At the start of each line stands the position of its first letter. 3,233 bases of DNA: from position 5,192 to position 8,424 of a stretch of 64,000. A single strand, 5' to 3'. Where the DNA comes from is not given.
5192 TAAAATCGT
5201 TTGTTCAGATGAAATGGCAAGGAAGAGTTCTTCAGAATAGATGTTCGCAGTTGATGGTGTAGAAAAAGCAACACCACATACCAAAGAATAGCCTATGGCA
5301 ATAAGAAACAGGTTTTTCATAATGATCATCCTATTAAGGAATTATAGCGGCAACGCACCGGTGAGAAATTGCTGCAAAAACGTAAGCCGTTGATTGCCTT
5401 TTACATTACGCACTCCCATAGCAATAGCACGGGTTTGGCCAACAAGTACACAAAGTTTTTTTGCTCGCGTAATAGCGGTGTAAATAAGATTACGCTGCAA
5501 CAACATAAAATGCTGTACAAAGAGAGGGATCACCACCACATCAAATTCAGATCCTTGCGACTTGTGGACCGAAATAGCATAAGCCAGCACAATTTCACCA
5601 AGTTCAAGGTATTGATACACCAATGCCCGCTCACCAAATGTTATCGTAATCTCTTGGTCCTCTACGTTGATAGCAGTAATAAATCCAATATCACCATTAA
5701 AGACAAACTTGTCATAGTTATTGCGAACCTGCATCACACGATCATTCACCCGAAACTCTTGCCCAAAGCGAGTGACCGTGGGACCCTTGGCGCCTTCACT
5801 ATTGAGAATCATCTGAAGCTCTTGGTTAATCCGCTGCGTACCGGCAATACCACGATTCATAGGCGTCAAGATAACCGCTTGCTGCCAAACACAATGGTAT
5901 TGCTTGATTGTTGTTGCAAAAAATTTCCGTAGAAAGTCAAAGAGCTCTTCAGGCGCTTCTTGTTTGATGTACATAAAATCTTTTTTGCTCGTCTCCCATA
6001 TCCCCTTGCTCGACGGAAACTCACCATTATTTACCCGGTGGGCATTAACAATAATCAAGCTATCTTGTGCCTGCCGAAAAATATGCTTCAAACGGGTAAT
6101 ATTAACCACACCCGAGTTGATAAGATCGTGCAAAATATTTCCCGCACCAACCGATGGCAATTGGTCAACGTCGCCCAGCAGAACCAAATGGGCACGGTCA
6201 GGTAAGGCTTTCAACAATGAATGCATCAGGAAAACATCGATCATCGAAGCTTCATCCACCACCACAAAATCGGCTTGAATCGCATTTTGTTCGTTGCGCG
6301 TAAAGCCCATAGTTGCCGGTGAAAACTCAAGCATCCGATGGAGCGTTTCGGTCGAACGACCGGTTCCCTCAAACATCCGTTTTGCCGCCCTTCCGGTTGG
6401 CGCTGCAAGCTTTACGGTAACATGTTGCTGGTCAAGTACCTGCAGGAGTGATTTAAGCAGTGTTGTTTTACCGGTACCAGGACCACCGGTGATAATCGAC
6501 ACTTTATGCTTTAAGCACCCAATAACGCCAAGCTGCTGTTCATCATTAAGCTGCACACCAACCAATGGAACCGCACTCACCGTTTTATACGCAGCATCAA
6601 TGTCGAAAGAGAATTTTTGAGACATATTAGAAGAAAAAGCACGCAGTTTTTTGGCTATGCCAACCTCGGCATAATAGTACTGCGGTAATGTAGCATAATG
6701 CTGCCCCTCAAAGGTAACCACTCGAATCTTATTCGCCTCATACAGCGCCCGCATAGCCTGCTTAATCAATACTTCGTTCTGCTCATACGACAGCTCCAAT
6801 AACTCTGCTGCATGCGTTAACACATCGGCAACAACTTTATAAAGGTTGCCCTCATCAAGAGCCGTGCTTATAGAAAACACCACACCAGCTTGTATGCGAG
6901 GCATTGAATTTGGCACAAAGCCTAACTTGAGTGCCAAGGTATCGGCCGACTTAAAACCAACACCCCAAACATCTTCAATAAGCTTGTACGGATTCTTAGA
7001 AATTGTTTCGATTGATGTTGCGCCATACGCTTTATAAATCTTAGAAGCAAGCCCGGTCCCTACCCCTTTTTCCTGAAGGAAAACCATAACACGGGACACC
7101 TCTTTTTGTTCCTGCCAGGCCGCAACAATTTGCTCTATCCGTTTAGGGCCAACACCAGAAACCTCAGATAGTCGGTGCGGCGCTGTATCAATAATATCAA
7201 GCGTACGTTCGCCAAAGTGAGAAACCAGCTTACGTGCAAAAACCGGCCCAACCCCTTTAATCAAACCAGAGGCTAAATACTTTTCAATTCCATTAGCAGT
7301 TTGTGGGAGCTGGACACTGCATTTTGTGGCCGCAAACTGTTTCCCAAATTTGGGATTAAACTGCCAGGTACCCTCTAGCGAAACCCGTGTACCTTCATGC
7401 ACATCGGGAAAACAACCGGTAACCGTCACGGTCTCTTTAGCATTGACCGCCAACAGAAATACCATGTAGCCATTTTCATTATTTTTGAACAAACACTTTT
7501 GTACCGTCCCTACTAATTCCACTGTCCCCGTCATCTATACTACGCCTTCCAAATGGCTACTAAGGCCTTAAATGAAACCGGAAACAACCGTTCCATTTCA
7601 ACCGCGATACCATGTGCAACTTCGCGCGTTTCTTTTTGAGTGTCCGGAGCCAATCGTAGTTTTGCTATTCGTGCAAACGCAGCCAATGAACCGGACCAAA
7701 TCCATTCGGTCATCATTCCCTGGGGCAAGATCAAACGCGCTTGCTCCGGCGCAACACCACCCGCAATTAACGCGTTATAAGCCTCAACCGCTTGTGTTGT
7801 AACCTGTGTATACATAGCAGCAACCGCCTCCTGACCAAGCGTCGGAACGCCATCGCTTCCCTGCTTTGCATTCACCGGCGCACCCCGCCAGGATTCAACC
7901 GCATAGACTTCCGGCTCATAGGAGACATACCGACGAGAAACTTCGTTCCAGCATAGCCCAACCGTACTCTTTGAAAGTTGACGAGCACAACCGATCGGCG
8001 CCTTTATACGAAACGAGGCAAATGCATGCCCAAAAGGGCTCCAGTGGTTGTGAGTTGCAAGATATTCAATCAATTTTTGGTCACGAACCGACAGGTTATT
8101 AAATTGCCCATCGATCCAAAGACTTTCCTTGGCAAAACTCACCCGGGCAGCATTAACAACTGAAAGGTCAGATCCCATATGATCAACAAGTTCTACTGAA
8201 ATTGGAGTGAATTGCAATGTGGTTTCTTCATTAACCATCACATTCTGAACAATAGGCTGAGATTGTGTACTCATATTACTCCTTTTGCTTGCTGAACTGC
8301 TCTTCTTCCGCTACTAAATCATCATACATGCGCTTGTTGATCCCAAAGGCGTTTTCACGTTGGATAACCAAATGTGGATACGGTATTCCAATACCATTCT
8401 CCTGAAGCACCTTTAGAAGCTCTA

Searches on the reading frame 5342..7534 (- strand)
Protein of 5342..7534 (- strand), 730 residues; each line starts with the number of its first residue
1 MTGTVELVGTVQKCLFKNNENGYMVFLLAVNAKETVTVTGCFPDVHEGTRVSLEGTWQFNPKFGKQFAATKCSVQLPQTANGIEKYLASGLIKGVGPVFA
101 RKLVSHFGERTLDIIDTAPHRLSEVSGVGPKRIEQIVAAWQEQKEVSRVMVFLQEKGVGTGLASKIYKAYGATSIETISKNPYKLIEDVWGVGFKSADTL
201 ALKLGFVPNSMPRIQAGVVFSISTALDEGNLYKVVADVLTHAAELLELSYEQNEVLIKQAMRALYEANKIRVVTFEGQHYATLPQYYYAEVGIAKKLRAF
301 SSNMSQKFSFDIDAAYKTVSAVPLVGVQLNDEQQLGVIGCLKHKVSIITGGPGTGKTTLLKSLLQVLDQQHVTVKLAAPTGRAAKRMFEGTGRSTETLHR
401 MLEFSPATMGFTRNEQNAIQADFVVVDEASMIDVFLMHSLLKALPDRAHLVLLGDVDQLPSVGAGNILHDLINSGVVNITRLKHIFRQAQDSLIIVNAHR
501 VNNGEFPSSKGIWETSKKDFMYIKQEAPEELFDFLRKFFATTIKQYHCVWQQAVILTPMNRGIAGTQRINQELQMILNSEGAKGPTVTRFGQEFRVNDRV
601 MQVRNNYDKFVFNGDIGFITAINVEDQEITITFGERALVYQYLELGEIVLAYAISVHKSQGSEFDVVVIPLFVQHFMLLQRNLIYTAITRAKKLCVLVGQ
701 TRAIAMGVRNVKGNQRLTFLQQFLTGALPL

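Call 60: search_protein_families(library=pfam, proteins=[window:5342-7534:-], max_evalue=0.001)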
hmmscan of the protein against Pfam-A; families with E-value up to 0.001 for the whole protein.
window:5342-7534:- (730 aa): 18 families
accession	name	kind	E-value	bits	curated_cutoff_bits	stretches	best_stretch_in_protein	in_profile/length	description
PF13245.12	AAA_19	-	1.2e-41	142.4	25.1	1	334-463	2-133/134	AAA domain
PF13604.12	AAA_30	-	8.7e-38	130.4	27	1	328-507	1-174/191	AAA domain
PF14490.11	HHH_RecD2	-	1.9e-35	121.1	27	2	142-232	1-92/92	ATP-dependent RecD2 DNA helicase HHH domain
PF23139.1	OB_YrrC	-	3.1e-22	78.7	27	1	6-77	3-76/76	ATP-dependent DNA helicase YrrC, OB-fold domain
PF18335.7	SH3_13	-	2.8e-21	75.5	41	1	569-633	1-65/65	ATP-dependent RecD-like DNA helicase SH3 domain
PF13538.12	UvrD_C_2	-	1.1e-19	70.5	27.4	1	650-698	1-52/52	UvrD-like helicase C-terminal domain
PF14520.12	HHH_5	-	1.1e-13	51.9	27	1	92-142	7-57/57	Helix-hairpin-helix domain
PF01443.25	Viral_helicase1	-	5e-11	43.3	21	1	347-462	2-100/228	Viral superfamily 1 RNA helicase core domain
PF13086.12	AAA_11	-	8e-10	39.4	27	1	328-384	1-65/257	AAA domain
PF05127.21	NAT10_TcmA_helicase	-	1.3e-07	32.1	22.7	1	347-443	1-112/176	RNA cytidine acetyltransferase NAT10/TcmA, helicase domain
PF10391.15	DNA_pol_lambd_f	-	1.5e-07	31.6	29.8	0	92-131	6-45/51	Fingers domain of DNA polymerase lambda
PF13401.12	AAA_22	-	1.6e-06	28.9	27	1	344-444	6-107/130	AAA domain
PF09848.15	SLFN-g3_helicase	-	2.3e-06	27.6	24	1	344-429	2-88/354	Schlafen group 3, DNA/RNA helicase domain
PF13521.12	AAA_28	-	6.1e-06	27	27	1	347-441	3-94/164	AAA domain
PF05970.20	PIF1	-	4.5e-05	23.6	25.9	1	343-444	22-126/223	PIF1-like helicase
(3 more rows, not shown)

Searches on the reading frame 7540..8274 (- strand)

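Call 60: search_protein_families(library=pfam, proteins=[window:7540-8274:-], max_evalue=0.001)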
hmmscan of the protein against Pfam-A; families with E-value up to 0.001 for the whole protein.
window:7540-8274:- (244 aa): 1 family
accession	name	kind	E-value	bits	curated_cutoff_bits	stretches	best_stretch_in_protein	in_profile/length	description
PF02511.20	Thy1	-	4.7e-41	141.1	24.8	1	28-233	1-191/191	Thymidylate synthase complementing protein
